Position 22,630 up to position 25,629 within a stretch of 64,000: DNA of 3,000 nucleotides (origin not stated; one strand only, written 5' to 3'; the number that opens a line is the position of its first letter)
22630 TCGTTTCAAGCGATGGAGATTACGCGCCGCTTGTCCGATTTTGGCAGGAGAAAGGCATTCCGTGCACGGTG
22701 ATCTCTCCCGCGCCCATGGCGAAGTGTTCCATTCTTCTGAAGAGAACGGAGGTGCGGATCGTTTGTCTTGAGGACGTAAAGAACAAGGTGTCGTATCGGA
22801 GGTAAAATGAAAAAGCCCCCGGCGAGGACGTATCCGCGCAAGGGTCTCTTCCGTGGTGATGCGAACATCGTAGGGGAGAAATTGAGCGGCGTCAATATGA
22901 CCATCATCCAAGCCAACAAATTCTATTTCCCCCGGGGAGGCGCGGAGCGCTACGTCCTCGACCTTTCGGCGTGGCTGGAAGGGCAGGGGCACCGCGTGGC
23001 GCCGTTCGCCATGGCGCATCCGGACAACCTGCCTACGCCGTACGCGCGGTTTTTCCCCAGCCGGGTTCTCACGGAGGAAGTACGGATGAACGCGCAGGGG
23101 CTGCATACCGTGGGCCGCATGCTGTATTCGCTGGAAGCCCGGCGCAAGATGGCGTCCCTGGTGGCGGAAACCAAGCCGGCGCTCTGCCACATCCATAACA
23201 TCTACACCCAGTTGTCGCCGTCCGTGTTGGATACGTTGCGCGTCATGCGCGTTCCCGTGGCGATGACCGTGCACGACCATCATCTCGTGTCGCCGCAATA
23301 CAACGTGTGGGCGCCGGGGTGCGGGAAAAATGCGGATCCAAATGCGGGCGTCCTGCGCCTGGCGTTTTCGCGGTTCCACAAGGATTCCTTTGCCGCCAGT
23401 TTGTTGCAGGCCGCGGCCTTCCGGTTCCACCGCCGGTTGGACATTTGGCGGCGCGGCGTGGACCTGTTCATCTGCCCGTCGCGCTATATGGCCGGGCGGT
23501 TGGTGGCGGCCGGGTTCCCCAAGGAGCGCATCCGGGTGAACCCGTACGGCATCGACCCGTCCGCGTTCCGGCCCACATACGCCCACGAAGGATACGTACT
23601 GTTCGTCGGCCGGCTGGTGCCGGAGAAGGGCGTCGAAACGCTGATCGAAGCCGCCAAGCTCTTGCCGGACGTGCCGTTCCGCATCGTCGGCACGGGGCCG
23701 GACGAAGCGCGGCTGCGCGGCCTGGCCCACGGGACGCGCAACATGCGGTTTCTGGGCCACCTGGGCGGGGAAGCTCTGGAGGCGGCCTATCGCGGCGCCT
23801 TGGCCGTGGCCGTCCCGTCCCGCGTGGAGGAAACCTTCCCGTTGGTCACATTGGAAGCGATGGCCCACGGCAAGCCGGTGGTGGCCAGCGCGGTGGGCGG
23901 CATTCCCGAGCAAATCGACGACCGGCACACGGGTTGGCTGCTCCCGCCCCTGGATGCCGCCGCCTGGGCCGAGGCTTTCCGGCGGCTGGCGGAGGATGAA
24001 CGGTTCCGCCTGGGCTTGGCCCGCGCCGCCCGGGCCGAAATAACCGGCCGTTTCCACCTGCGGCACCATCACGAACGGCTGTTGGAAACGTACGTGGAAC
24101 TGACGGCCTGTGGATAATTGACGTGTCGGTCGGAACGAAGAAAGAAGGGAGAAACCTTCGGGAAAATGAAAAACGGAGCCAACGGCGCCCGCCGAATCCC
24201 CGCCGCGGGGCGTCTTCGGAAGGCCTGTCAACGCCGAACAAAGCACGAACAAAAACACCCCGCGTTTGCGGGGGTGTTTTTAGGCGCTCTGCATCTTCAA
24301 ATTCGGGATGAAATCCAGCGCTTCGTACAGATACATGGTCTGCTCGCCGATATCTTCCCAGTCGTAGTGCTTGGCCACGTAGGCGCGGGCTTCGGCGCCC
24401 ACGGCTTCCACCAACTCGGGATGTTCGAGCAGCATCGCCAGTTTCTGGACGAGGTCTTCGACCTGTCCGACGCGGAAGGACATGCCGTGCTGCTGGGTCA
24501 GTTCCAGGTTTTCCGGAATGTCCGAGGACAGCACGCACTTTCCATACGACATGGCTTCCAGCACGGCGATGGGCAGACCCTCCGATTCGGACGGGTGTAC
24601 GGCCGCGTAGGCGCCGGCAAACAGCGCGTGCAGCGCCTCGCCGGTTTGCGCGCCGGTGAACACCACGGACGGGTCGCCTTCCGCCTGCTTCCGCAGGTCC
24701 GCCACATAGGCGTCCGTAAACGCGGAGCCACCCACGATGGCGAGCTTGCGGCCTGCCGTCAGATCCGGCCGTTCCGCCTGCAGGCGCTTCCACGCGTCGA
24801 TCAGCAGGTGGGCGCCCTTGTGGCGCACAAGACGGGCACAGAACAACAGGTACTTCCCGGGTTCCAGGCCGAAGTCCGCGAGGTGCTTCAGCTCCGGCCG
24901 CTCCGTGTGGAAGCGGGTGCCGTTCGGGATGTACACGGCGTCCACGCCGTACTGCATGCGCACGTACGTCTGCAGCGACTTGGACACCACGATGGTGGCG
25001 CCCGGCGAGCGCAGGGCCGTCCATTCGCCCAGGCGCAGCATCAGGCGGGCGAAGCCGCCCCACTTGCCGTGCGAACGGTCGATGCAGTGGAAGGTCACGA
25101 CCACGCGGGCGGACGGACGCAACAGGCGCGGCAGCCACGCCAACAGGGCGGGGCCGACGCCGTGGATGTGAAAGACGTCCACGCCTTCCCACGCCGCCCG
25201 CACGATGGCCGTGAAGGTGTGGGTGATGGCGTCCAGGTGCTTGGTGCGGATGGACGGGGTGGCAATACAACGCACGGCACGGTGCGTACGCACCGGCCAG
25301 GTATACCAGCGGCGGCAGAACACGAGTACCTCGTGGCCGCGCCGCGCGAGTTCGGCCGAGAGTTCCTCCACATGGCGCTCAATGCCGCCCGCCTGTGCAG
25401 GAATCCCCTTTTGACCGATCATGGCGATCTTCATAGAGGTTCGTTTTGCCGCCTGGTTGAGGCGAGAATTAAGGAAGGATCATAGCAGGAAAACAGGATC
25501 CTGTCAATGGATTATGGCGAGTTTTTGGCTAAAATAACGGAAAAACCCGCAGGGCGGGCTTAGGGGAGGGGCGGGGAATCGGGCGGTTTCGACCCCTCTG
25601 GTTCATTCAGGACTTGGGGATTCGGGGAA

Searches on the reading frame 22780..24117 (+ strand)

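Call 64: search_protein_families(library=ncbifam, proteins=[window:22780-24117:+], max_evalue=0.00001)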
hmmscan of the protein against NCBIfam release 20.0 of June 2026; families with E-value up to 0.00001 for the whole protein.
window:22780-24117:+ (445 aa): 26 families (the best 25 are shown)
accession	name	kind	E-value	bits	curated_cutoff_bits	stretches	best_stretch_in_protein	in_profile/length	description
NF041876.1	EPS_EpsE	equivalog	2.6e-22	79.6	400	1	247-431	184-386/389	exopolysaccharide biosynthesis GT4 family glycosyltransferase EpsE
NF053787.1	GlcN_PG_synth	equivalog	9.7e-22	77.3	480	1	226-442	143-360/361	N-acetylglucosaminyl phosphatidylglycerol synthase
TIGR03449.1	mycothiol_MshA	equivalog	5.2e-21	75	462.5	1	269-441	219-403/406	D-inositol-3-phosphate glycosyltransferase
TIGR04005.1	wcaL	equivalog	3.6e-18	65.6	537.6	1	222-423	171-388/406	colanic acid biosynthesis glycosyltransferase WcaL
TIGR03999.1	thiol_BshA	equivalog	4.2e-18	65.4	273.7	1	302-441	234-373/375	N-acetyl-alpha-D-glucosaminyl L-malate synthase BshA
TIGR04063.1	stp3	hypoth_equivalog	4.5e-18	65.3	442.05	1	237-436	168-390/397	TIGR04063 family PEP-CTERM/XrtA system glycosyltransferase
NF047684.1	TeichurnBiosyTuaC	equivalog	1.1e-17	64.1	550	1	272-441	221-389/391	teichuronic acid biosynthesis protein TuaC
TIGR03088.1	stp2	hypoth_equivalog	1.1e-16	60.8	409.05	1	270-438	194-370/374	TIGR03088 family PEP-CTERM/XrtA system glycosyltransferase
NF041010.1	glycosy_Agl16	equivalog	3.3e-16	59.1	575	1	224-441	131-351/352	glycosylation protein Agl16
TIGR02149.1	glgA_Coryne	subfamily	3.1e-15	56.2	302.4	1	270-404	204-336/391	glycogen synthase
NF012028.0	PRK15484.1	subfamily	1.2e-14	54.2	618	1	323-421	260-358/380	lipopolysaccharide N-acetylglucosaminyltransferase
TIGR04157.1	glyco_rSAM_CFB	subfamily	1.3e-12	47.4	400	1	270-389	227-349/406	TIGR04157 family glycosyltransferase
TIGR04047.1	MSMEG_0565_glyc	hypoth_equivalog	8.6e-11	41.5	259.85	1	321-438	258-371/373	MSMEG_0565 family glycosyltransferase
NF038229.1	Glyco4_Geo_Pelo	equivalog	4.8e-10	39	400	1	250-441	134-336/338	GPMC system family 4 glycosyltransferase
NF049987.1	DaglGlyslTfaseDgs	equivalog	4.9e-10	38.9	500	1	218-373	93-264/332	processive diacylglycerol alpha-glucosyltransferase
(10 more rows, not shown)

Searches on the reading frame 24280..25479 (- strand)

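Call 64: search_protein_families(library=ncbifam, proteins=[window:24280-25479:-], max_evalue=0.00001)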
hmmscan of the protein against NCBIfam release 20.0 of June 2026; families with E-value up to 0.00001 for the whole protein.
window:24280-25479:- (399 aa): 26 families (the best 25 are shown)
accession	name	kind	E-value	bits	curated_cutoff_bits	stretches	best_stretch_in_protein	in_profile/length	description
TIGR04047.1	MSMEG_0565_glyc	hypoth_equivalog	2.4e-26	92.7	259.85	1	36-386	17-372/373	MSMEG_0565 family glycosyltransferase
NF038229.1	Glyco4_Geo_Pelo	equivalog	1.4e-20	73.6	400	1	181-387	135-335/338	GPMC system family 4 glycosyltransferase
NF038295.1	EPS_HpsP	equivalog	2.3e-18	66.4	550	1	173-388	168-387/388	hormogonium polysaccharide biosynthesis glycosyltransferase HpsP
TIGR02149.1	glgA_Coryne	subfamily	6e-17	61.8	302.4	1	16-387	1-389/391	glycogen synthase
TIGR03088.1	stp2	hypoth_equivalog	7e-17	61.5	409.05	1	163-387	141-372/374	TIGR03088 family PEP-CTERM/XrtA system glycosyltransferase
NF041876.1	EPS_EpsE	equivalog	2.9e-15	56.4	400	1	211-375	217-383/389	exopolysaccharide biosynthesis GT4 family glycosyltransferase EpsE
NF046071.1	B1-4RhmsylTfaseCps2T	equivalog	2.9e-15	56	500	1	17-379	3-378/384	beta 1-4 rhamnosyltransferase Cps2T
TIGR04063.1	stp3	hypoth_equivalog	7.5e-15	54.7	442.05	1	188-386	192-393/397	TIGR04063 family PEP-CTERM/XrtA system glycosyltransferase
NF041010.1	glycosy_Agl16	equivalog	8e-14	51.3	575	1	16-388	1-351/352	glycosylation protein Agl16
TIGR03999.1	thiol_BshA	equivalog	4.2e-13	49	273.7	1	37-387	18-372/375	N-acetyl-alpha-D-glucosaminyl L-malate synthase BshA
TIGR03449.1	mycothiol_MshA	equivalog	3.6e-12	45.9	462.5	1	200-387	211-402/406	D-inositol-3-phosphate glycosyltransferase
NF012028.0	PRK15484.1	subfamily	1.1e-11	44.5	618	1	162-379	143-369/380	lipopolysaccharide N-acetylglucosaminyltransferase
TIGR04157.1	glyco_rSAM_CFB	subfamily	2.3e-11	43.4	400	1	161-385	172-406/406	TIGR04157 family glycosyltransferase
NF053787.1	GlcN_PG_synth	equivalog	1.9e-10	40.1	480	1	188-388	176-359/361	N-acetylglucosaminyl phosphatidylglycerol synthase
NF047684.1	TeichurnBiosyTuaC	equivalog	2.3e-10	40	550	1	158-386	164-387/391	teichuronic acid biosynthesis protein TuaC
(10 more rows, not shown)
